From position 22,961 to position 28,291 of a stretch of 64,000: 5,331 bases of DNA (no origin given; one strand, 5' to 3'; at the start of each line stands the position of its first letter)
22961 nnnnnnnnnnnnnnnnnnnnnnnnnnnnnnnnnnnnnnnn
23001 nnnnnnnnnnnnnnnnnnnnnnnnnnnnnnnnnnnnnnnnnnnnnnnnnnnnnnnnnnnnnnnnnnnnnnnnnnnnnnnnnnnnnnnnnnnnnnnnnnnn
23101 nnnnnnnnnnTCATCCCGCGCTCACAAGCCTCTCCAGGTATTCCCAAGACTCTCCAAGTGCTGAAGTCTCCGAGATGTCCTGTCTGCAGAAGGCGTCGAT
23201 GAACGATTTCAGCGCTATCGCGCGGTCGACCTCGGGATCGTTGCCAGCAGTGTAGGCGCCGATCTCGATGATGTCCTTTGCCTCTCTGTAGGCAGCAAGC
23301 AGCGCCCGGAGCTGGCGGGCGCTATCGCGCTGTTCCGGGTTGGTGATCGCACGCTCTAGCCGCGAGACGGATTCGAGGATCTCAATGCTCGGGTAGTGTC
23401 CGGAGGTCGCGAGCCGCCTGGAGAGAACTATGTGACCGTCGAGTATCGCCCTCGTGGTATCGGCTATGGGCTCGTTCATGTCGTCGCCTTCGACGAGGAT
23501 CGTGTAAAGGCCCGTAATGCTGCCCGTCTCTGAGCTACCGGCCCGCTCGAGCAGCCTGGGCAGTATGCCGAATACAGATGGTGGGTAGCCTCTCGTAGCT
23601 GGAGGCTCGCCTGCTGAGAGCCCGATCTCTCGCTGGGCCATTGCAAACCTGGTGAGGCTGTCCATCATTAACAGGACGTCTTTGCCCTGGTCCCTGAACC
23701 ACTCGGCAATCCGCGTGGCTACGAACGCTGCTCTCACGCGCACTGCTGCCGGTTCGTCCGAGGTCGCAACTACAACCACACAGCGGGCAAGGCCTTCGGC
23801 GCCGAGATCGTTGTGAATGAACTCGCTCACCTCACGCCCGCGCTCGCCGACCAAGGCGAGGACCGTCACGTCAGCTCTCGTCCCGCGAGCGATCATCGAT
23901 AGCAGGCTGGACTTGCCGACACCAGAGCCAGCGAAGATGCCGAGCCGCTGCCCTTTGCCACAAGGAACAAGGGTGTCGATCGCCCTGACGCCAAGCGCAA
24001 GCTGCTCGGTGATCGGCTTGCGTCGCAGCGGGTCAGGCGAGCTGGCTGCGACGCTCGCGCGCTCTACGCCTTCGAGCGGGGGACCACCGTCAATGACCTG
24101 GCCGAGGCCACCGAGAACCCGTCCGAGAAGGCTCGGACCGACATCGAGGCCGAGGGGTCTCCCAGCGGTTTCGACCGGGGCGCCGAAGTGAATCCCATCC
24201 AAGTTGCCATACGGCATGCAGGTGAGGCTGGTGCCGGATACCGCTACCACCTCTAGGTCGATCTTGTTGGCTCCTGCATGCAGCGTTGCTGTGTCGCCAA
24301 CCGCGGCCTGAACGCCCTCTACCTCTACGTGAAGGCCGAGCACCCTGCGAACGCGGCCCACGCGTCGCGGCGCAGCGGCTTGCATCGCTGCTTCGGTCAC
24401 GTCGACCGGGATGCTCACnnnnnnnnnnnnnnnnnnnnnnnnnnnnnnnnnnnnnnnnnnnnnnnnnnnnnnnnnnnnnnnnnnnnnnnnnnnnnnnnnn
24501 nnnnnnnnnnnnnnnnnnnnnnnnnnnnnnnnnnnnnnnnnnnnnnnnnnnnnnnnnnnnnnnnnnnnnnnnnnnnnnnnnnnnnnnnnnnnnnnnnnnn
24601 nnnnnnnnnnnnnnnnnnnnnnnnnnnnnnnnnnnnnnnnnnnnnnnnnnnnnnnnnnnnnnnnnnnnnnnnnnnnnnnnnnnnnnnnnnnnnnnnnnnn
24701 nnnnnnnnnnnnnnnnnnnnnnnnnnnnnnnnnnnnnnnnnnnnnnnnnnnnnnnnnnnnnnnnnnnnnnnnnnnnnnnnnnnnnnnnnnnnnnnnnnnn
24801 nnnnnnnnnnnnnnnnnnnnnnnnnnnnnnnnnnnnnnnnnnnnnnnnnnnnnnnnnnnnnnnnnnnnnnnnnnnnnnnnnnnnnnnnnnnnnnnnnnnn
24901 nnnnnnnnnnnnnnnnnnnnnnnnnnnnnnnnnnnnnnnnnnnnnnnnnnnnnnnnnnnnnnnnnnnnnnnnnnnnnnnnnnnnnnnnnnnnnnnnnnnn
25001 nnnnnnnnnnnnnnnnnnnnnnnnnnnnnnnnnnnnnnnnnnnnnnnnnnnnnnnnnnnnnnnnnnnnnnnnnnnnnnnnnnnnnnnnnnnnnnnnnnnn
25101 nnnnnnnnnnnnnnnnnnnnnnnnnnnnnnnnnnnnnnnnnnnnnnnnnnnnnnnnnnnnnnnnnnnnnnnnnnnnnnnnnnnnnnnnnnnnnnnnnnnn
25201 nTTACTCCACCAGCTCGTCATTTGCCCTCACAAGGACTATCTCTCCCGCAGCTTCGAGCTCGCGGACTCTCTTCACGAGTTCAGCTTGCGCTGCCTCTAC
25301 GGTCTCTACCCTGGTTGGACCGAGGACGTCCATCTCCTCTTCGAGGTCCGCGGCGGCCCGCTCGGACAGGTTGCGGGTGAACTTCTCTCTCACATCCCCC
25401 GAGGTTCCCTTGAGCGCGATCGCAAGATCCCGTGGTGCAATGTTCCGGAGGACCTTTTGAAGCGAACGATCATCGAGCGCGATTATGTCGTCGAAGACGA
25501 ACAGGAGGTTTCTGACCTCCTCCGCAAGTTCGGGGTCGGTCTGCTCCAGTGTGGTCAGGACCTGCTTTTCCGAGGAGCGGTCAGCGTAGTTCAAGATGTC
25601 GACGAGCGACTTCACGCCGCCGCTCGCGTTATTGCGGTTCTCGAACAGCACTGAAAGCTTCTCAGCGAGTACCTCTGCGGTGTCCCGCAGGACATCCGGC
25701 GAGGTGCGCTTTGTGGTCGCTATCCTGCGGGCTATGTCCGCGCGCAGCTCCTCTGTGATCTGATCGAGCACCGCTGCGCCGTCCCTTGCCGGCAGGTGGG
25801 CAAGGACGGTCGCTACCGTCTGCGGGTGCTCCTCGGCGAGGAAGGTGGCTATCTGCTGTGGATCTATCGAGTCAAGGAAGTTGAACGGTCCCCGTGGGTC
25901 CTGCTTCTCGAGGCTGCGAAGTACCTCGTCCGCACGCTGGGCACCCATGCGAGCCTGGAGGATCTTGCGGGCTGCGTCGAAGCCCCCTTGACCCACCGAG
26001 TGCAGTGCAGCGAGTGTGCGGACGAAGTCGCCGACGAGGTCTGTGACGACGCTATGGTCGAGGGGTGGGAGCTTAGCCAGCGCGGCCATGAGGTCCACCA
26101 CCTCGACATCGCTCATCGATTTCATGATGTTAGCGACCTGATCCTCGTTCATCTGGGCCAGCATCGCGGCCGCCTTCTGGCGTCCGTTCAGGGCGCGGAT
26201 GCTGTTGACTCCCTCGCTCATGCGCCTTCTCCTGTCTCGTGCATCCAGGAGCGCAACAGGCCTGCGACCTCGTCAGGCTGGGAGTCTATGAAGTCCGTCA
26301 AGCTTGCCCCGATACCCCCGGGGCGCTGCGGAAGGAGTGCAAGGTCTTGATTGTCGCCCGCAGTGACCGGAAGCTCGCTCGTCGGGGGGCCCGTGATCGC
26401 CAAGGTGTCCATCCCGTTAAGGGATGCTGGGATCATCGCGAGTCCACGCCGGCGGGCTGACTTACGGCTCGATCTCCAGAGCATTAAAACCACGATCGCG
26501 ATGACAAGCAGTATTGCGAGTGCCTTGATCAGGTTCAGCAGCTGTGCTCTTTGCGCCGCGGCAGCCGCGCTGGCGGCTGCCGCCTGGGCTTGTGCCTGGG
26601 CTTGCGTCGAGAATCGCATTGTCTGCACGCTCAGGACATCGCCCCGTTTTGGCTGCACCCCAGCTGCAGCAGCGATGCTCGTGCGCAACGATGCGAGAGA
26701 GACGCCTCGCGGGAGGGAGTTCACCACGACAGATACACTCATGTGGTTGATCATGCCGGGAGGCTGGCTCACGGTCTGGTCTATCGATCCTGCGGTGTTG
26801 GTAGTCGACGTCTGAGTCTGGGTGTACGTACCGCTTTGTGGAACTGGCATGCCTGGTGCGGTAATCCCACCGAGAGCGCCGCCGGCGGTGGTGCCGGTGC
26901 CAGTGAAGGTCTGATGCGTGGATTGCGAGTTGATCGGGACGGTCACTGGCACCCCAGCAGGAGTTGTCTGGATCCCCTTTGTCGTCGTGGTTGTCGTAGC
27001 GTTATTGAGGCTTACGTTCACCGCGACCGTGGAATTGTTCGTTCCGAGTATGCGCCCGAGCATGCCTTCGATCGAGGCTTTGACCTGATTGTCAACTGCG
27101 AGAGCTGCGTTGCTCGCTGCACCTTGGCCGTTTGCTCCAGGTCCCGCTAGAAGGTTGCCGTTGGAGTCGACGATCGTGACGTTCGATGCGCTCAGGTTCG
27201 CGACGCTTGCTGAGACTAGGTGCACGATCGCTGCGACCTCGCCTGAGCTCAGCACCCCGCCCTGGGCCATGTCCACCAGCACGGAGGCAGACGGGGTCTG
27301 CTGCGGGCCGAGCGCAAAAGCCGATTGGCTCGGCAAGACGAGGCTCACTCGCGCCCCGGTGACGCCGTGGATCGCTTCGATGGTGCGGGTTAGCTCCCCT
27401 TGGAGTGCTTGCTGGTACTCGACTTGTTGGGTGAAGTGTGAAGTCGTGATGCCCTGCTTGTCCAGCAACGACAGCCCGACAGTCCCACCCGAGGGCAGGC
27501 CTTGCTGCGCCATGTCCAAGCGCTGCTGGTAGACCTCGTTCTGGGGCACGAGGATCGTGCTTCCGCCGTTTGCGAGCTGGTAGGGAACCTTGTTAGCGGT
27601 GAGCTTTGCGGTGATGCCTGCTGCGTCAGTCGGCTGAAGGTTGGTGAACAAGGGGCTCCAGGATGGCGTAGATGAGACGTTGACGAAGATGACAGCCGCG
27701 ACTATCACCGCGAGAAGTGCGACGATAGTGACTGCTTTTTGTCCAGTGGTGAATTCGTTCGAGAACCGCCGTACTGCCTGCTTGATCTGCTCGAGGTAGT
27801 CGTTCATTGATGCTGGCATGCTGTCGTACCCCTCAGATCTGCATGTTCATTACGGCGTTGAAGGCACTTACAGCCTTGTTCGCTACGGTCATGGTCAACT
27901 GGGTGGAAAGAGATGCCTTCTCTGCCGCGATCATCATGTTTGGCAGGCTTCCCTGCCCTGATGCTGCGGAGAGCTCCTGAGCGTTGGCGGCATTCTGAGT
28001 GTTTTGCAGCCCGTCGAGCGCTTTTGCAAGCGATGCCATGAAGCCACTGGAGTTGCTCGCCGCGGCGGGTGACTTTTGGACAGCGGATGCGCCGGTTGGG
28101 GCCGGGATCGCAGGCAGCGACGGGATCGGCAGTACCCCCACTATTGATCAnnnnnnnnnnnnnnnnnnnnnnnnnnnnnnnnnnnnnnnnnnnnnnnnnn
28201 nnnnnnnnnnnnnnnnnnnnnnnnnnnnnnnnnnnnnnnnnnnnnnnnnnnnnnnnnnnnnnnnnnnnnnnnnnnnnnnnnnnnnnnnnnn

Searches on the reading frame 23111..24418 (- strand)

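Call 90: search_protein_families(library=pfam, proteins=[window:23111-24418:-], max_evalue=0.00001)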
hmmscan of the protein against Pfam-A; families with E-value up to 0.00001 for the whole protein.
window:23111-24418:- (435 aa): 2 families
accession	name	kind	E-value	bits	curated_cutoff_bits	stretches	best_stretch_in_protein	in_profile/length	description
PF00006.31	ATP-synt_ab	-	1.7e-90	302.8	29.5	1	143-352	1-213/213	ATP synthase alpha/beta family, nucleotide-binding domain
PF18269.6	T3SS_ATPase_C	-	2.1e-22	79.2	22.7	1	359-429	1-71/72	T3SS EscN ATPase C-terminal domain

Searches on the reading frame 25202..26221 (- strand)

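Call 90: search_protein_families(library=pfam, proteins=[window:25202-26221:-], max_evalue=0.00001)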
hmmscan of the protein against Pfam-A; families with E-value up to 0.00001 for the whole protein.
window:25202-26221:- (339 aa): 4 families
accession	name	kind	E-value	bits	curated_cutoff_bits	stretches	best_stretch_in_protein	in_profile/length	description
PF01706.21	FliG_C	-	1e-43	148.5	23.3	1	224-330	2-108/108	FliG C-terminal domain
PF14841.11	FliG_M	-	4.4e-28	97.8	25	1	121-192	1-72/76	FliG middle domain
PF14842.11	FliG_N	-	5.1e-25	88.5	25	1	11-110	2-101/104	FliG N-terminal domain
PF03448.22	MgtE_N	-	8e-11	42.8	25.9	0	91-164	24-94/102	MgtE intracellular N domain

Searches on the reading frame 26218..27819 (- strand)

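Call 90: search_protein_families(library=pfam, proteins=[window:26218-27819:-], max_evalue=0.00001)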
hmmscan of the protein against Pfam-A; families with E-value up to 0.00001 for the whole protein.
window:26218-27819:- (533 aa): 2 families
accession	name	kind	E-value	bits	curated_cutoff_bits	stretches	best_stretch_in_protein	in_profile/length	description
PF01514.23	YscJ_FliF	-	3.6e-61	206.6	24.4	1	50-225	2-178/179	Secretory protein of YscJ/FliF family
PF08345.17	YscJ_FliF_C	-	4.9e-18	66.4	23.8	1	254-403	1-147/147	Flagellar M-ring protein C-terminal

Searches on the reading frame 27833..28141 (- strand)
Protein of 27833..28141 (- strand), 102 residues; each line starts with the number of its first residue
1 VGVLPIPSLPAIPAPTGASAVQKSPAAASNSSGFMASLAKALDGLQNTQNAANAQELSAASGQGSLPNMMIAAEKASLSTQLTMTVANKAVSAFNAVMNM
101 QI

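Call 90: search_protein_families(library=pfam, proteins=[window:27833-28141:-], max_evalue=0.00001)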
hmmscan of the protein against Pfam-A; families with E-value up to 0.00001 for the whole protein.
window:27833-28141:- (102 aa): 1 family
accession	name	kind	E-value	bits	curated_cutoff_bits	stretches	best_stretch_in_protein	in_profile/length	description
PF02049.23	FliE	-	5.9e-19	68.4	22.4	1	19-102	5-89/89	Flagellar hook-basal body complex protein FliE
